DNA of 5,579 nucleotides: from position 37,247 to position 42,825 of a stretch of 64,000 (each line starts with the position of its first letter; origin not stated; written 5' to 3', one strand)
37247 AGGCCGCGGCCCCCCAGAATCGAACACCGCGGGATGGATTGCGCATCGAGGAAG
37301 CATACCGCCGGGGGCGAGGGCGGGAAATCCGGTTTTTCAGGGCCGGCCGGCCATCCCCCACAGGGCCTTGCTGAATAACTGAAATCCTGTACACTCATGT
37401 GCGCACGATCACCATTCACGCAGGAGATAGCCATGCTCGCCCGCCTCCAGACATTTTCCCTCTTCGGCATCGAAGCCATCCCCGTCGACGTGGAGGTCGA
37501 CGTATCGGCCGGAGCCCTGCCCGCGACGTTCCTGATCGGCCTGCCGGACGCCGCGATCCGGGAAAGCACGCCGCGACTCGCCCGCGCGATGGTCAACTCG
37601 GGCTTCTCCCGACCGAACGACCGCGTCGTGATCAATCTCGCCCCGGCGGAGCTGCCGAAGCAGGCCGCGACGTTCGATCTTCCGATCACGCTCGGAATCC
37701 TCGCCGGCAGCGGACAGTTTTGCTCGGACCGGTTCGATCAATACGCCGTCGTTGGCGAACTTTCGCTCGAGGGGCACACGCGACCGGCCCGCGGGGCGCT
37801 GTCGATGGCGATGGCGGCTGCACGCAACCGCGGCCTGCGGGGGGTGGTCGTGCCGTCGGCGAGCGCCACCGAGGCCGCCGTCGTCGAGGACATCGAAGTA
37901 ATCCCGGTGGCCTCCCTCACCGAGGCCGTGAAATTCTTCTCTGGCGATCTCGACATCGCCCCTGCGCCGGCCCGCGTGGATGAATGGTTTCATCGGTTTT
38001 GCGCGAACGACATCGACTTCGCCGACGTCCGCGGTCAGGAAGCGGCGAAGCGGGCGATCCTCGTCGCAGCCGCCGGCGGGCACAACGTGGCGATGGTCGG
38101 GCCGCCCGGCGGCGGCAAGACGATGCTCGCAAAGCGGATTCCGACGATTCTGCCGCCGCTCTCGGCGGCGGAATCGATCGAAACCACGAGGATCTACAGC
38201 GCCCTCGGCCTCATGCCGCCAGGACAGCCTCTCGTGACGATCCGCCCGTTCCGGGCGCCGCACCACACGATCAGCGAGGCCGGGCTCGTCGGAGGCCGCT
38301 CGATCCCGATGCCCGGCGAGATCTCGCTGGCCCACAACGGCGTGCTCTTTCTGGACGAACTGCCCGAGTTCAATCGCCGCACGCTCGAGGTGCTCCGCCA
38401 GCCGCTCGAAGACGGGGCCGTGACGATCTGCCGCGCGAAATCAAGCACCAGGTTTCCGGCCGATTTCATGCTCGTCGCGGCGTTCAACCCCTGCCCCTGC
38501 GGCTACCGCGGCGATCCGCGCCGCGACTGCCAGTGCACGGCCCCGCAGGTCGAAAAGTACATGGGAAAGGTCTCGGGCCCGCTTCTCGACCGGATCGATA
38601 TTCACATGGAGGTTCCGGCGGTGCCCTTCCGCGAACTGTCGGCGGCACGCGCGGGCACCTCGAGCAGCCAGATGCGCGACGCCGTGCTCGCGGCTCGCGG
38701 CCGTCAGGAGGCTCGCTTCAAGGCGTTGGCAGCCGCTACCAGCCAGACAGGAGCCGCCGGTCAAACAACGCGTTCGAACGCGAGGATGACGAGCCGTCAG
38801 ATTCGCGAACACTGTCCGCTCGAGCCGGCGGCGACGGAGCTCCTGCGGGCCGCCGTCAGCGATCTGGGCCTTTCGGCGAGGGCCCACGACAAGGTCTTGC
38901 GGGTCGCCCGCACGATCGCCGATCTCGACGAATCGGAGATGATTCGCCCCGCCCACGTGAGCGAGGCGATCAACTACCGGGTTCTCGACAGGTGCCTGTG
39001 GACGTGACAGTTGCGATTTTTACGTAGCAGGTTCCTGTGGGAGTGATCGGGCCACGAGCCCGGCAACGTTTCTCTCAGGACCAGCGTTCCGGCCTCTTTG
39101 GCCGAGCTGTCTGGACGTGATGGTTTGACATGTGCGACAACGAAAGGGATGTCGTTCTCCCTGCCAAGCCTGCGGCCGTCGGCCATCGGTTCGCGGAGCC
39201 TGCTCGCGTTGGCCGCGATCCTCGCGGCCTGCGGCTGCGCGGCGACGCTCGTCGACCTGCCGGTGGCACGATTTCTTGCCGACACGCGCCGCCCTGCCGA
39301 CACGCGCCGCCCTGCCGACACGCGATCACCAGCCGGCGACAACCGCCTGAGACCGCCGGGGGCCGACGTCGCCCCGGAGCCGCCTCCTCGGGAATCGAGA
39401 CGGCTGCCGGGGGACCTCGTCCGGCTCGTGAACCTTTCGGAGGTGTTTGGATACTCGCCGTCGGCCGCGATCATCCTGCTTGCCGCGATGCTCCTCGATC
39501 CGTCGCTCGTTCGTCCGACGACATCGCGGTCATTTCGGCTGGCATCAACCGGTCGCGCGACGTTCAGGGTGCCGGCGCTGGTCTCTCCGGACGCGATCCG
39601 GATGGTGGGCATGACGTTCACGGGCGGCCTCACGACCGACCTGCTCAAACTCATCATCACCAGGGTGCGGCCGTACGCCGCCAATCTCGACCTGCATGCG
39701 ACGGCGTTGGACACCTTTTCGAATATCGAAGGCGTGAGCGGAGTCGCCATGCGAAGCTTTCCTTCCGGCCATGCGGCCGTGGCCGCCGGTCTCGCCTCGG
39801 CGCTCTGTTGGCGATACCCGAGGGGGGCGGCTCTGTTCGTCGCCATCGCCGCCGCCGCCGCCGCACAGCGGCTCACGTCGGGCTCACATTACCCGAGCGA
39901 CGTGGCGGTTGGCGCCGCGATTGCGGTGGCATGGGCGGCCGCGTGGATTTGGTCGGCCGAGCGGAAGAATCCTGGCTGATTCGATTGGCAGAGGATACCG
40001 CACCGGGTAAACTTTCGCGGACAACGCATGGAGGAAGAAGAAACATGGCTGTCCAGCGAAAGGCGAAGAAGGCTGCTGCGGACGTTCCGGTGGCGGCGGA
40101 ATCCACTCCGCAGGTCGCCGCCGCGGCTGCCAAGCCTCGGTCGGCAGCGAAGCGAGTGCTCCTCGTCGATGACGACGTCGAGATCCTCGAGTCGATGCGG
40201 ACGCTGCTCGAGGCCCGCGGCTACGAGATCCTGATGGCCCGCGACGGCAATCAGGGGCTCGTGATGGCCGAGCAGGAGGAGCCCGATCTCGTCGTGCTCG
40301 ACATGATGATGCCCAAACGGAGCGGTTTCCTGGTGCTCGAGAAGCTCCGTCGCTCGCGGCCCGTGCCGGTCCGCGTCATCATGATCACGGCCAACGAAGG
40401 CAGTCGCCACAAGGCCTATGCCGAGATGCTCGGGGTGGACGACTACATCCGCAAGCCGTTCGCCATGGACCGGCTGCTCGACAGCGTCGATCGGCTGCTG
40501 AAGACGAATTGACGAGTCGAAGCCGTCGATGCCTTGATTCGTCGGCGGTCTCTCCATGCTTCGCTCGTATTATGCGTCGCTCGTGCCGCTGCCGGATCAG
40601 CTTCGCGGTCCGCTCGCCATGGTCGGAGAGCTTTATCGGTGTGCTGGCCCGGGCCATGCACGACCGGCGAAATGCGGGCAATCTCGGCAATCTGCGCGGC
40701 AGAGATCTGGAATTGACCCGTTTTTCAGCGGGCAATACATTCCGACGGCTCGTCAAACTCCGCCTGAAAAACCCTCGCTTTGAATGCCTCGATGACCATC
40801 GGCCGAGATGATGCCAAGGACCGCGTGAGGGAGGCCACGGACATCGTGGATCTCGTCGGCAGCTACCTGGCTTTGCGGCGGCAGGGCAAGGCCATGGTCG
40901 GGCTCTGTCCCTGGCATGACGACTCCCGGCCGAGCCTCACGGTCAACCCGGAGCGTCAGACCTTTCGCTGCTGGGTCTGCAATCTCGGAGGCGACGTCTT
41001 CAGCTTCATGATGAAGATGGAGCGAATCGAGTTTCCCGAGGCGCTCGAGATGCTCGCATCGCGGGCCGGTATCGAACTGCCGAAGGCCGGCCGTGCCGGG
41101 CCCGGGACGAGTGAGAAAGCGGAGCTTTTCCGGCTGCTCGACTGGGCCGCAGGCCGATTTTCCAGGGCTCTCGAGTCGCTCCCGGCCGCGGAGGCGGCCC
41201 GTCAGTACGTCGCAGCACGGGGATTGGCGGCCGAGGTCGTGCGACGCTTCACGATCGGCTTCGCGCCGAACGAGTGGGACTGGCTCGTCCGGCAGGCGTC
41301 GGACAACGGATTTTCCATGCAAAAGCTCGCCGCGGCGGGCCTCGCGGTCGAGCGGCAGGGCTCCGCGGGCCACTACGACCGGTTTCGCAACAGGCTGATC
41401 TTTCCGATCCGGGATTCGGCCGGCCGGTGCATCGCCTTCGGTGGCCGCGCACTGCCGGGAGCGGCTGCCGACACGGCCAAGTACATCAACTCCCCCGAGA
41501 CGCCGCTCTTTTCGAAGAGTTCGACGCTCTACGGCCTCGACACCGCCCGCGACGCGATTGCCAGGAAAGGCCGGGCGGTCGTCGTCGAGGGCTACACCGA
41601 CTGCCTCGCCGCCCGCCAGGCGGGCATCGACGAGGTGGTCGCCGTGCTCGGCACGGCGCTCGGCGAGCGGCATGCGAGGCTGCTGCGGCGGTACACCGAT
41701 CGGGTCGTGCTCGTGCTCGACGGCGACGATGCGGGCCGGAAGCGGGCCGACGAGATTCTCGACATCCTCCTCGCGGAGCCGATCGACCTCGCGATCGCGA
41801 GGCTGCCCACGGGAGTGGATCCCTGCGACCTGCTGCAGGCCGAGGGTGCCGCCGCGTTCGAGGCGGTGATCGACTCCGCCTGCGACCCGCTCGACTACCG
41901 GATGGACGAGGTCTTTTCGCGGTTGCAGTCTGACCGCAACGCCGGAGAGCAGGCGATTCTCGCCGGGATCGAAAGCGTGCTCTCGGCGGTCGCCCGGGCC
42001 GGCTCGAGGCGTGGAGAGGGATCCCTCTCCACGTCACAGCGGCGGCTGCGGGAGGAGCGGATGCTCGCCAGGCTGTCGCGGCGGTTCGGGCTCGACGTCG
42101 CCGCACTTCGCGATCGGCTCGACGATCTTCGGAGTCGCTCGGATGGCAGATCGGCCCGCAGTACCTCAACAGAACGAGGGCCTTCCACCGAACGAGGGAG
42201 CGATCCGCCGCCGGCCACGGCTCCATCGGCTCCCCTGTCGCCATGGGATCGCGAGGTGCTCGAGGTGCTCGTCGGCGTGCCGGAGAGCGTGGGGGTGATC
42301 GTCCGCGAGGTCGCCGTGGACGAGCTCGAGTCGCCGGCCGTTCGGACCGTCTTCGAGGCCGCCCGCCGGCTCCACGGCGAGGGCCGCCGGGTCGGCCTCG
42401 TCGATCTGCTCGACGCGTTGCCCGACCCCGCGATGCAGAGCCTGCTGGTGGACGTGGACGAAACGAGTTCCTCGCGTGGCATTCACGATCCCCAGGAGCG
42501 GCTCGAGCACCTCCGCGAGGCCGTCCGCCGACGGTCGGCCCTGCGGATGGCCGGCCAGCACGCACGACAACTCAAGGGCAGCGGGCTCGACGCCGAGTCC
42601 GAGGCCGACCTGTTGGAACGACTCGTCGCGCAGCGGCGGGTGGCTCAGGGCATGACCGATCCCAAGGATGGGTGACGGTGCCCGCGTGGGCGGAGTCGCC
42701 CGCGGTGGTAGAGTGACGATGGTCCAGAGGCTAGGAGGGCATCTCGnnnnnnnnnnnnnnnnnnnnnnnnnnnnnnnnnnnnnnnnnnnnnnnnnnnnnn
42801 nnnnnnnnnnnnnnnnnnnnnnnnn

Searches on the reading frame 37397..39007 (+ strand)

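Call 8: search_protein_families(library=pfam, proteins=[window:37397-39007:+], max_evalue=0.01)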
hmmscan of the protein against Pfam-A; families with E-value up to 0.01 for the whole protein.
window:37397-39007:+ (536 aa): 7 families
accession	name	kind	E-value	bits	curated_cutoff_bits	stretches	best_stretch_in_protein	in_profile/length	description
PF01078.27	Mg_chelatase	-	7.2e-93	310.1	20.3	1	207-412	1-205/207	Magnesium chelatase, subunit ChlI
PF13541.12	ChlI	-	1.2e-34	119.2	27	1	32-155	1-120/121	Subunit ChlI of Mg-chelatase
PF13335.12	Mg_chelatase_C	-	2.8e-29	102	26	1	421-528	2-94/94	Magnesium chelatase, subunit ChlI C-terminal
PF07728.20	AAA_5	-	4.5e-08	33.6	22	1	313-367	66-125/139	AAA domain (dynein-related subfamily)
PF00493.29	MCM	-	2.5e-06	27.2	23.3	1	306-370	114-178/224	MCM P-loop domain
PF00158.32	Sigma54_activat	-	0.00031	20.9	20.2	0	306-364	86-142/168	Sigma-54 interaction domain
PF05496.18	RuvB_N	-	0.0005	20.3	27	0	310-348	81-119/159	Holliday junction DNA helicase RuvB P-loop domain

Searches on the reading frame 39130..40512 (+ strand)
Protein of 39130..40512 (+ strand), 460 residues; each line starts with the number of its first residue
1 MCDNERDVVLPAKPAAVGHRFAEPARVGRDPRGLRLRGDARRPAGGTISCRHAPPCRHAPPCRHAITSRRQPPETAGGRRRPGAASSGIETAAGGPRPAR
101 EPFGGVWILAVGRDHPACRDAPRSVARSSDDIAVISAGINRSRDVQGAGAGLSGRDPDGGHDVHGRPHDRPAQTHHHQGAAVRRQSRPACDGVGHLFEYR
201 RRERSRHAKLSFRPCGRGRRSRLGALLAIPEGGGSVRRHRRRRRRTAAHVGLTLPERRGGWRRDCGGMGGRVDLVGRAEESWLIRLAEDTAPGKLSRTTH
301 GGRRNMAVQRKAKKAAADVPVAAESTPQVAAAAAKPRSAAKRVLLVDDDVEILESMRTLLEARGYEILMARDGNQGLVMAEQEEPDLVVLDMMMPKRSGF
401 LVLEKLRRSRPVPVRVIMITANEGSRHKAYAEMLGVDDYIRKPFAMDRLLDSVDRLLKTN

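Call 8: search_protein_families(library=pfam, proteins=[window:39130-40512:+], max_evalue=0.01)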
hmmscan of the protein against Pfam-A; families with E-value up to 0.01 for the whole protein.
window:39130-40512:+ (460 aa): 1 family
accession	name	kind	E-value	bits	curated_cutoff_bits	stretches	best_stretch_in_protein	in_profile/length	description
PF00072.30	Response_reg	-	2.5e-26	92.4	30.2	1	343-453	1-110/111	Response regulator receiver domain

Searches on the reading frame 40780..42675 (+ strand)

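Call 7: search_protein_families(library=pfam, proteins=[window:40780-42675:+], max_evalue=0.01)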
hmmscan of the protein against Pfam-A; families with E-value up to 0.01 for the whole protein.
window:40780-42675:+ (631 aa): 6 families
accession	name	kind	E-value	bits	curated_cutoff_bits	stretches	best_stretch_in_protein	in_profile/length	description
PF08275.17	DNAG_N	-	3.3e-39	134.3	26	1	137-256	11-127/128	DNA primase catalytic core, N-terminal domain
PF01807.25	Zn_ribbon_DnaG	-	9e-29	99.6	24.9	1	13-102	6-95/98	CHC2 zinc finger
PF13155.12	Toprim_2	-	9.7e-20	71.2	22.1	1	267-352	1-88/88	Toprim-like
PF13662.12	Toprim_4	-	3.6e-17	62.8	25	1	265-336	2-80/85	Toprim domain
PF01751.28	Toprim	-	2e-11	44.3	23.1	1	266-332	2-86/96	Toprim domain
PF13362.12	Toprim_3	-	1e-06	29.5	27.2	1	266-357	2-94/95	Toprim domain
